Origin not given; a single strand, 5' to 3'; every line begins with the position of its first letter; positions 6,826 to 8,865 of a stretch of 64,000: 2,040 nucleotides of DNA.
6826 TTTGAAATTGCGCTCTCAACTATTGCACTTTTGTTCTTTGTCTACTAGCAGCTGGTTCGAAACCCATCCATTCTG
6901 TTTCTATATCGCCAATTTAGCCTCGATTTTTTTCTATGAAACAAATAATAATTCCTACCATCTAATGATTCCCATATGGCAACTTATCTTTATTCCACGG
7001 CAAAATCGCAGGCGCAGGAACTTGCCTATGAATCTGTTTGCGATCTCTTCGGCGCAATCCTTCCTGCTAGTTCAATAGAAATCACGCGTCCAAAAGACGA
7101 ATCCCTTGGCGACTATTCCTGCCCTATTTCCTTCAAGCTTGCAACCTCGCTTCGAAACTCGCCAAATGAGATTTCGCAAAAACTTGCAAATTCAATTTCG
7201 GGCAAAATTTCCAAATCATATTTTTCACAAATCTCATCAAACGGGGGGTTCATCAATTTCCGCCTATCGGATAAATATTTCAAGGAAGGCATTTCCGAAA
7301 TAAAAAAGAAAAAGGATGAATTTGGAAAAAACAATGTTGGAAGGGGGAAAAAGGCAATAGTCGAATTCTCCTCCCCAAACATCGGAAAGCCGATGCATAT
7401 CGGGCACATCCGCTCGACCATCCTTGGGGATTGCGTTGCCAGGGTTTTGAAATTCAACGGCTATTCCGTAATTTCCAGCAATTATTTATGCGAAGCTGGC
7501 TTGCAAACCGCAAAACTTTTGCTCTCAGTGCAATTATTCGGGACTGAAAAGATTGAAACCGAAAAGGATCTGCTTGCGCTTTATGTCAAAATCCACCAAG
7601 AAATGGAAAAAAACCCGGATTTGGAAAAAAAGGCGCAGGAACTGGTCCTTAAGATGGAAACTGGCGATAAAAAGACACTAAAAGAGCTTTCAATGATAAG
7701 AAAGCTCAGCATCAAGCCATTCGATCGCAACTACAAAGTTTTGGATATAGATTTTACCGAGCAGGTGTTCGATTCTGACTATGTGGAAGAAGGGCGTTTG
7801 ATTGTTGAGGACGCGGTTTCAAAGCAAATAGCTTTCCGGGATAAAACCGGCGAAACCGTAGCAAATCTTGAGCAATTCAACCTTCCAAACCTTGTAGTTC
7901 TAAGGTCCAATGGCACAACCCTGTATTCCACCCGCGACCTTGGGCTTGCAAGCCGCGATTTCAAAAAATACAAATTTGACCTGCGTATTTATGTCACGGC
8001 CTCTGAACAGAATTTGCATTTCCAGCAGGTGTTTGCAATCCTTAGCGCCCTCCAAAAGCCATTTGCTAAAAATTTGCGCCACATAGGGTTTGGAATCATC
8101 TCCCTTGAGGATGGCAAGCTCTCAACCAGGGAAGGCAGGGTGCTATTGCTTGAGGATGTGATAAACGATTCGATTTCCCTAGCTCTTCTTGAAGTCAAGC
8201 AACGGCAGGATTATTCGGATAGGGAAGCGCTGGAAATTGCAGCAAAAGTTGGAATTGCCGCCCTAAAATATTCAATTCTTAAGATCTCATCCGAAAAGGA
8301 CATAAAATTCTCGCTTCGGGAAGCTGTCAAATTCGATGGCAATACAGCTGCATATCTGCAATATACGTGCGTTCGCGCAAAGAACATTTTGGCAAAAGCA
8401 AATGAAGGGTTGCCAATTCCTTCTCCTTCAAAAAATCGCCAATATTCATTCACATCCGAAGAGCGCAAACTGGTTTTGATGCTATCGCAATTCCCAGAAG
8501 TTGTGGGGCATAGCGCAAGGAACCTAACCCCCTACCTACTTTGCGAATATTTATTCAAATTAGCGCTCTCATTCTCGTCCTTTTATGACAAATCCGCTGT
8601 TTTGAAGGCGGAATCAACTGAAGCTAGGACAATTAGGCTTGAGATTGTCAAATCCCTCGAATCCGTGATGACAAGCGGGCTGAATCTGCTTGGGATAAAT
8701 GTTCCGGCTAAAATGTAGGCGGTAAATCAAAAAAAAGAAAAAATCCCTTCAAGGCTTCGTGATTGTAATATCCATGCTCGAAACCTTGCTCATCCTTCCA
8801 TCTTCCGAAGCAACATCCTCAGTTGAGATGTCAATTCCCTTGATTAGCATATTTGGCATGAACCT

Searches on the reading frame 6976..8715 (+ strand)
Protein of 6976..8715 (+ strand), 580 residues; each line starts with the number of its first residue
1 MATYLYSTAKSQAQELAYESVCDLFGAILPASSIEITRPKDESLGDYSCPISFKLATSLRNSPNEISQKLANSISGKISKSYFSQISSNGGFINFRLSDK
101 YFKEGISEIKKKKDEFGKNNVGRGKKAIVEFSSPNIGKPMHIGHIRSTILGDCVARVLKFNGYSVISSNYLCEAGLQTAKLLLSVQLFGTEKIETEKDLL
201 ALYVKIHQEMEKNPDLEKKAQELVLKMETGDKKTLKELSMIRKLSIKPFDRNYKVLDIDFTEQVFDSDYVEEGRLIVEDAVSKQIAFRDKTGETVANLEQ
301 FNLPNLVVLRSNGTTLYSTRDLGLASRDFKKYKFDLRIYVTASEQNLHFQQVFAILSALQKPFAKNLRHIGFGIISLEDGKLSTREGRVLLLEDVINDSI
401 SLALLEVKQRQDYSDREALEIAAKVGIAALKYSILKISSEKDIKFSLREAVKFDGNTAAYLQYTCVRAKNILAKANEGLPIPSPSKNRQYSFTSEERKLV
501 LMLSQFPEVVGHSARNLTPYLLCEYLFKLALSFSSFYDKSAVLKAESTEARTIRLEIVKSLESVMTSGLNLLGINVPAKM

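Call 49: search_protein_families(library=pfam, proteins=[window:6976-8715:+], max_evalue=0.001)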
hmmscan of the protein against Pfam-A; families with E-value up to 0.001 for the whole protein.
window:6976-8715:+ (580 aa): 4 families
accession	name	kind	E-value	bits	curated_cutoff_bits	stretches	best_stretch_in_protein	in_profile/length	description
PF00750.26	tRNA-synt_1d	-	5.6e-60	203.6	23.3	1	115-445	11-347/349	tRNA synthetases class I (R), catalytic domain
PF05746.21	DALR_1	-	6.9e-28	97.5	22.3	1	461-580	1-117/117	DALR anticodon binding domain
PF03485.21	Arg_tRNA_synt_N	-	2.1e-14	54.3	21.5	1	31-97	21-85/85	Arginyl tRNA synthetase N terminal domain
PF00133.28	tRNA-synt_1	-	0.0006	19.1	22.7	0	124-179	22-77/414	tRNA synthetases class I (I, L, M and V)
